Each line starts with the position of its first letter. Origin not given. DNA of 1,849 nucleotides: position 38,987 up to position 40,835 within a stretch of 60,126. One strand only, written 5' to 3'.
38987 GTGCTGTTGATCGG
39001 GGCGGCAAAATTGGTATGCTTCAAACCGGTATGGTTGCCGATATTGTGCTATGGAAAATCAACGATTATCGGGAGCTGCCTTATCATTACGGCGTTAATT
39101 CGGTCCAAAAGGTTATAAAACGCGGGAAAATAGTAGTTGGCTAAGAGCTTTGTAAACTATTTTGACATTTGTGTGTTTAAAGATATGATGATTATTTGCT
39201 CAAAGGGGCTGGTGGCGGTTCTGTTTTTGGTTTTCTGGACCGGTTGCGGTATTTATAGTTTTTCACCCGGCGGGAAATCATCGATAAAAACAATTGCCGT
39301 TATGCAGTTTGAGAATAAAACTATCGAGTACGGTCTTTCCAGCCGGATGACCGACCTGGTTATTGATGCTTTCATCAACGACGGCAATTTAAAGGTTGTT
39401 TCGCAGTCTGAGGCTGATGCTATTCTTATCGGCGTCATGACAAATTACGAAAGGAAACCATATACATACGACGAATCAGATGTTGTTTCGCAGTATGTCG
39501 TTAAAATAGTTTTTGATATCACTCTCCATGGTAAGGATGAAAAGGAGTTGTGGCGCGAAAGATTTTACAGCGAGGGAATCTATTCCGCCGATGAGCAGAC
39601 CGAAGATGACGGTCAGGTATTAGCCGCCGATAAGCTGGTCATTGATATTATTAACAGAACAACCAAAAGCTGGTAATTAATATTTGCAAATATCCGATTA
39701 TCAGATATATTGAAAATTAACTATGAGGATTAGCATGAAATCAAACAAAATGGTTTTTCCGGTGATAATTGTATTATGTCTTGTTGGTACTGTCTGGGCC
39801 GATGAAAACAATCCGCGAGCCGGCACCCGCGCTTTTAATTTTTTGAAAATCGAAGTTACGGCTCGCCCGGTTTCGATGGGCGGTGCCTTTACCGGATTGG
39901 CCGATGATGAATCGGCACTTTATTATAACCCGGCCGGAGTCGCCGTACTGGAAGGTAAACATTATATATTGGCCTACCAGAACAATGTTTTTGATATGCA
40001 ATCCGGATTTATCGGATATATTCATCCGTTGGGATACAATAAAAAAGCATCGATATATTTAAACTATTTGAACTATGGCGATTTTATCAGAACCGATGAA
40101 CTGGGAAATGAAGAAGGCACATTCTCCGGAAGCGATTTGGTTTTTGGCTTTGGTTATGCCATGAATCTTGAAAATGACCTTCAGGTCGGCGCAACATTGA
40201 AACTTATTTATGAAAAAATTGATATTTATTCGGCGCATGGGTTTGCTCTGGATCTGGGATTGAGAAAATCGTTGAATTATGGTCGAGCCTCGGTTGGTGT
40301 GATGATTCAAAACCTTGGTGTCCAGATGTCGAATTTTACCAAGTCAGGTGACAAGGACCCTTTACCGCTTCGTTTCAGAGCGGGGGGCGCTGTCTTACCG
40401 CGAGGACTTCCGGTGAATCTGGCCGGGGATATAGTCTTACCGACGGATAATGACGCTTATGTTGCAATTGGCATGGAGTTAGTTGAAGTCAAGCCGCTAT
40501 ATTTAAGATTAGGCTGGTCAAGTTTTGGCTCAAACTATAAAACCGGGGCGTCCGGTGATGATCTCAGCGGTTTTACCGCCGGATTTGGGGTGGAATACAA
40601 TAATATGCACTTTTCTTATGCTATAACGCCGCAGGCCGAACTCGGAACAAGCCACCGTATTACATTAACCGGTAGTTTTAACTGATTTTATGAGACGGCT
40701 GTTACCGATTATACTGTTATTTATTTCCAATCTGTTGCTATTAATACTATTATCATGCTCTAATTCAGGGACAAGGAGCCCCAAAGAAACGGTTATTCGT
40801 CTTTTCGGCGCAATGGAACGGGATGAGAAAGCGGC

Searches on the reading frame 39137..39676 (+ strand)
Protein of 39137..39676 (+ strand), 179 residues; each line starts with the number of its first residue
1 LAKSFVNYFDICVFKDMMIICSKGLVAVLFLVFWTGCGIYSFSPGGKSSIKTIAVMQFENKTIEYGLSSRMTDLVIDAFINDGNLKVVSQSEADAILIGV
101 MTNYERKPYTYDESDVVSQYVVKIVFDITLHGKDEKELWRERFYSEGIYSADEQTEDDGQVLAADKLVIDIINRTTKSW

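Call 89: search_protein_families(library=pfam, proteins=[window:39137-39676:+], max_evalue=0.01)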
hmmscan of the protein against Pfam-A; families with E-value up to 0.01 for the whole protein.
window:39137-39676:+ (179 aa): 1 family
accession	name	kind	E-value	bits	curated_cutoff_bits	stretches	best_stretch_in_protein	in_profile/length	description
PF04390.17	LptE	-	4.5e-13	50.4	23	1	50-175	1-118/118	Lipopolysaccharide-assembly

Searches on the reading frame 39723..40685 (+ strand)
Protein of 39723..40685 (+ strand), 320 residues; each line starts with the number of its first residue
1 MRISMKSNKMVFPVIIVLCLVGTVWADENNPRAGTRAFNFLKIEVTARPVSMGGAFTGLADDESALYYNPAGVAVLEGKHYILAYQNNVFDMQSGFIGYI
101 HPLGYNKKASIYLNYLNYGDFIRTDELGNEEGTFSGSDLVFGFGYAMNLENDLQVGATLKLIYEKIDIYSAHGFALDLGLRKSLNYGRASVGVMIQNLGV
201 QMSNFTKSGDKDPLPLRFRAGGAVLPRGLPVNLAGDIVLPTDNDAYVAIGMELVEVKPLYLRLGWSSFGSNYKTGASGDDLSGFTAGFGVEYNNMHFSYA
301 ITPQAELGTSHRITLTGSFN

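Call 89: search_protein_families(library=pfam, proteins=[window:39723-40685:+], max_evalue=0.01)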
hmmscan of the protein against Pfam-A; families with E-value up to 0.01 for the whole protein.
window:39723-40685:+ (320 aa): 2 families
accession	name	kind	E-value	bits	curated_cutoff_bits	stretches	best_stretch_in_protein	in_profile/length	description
PF03687.19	UPF0164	-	6.8e-05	22.3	21.4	1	33-137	36-139/325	Uncharacterised protein family (UPF0164)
PF19572.5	PorV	-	0.0017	18.4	27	1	29-223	4-216/243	Type IX secretion system protein PorV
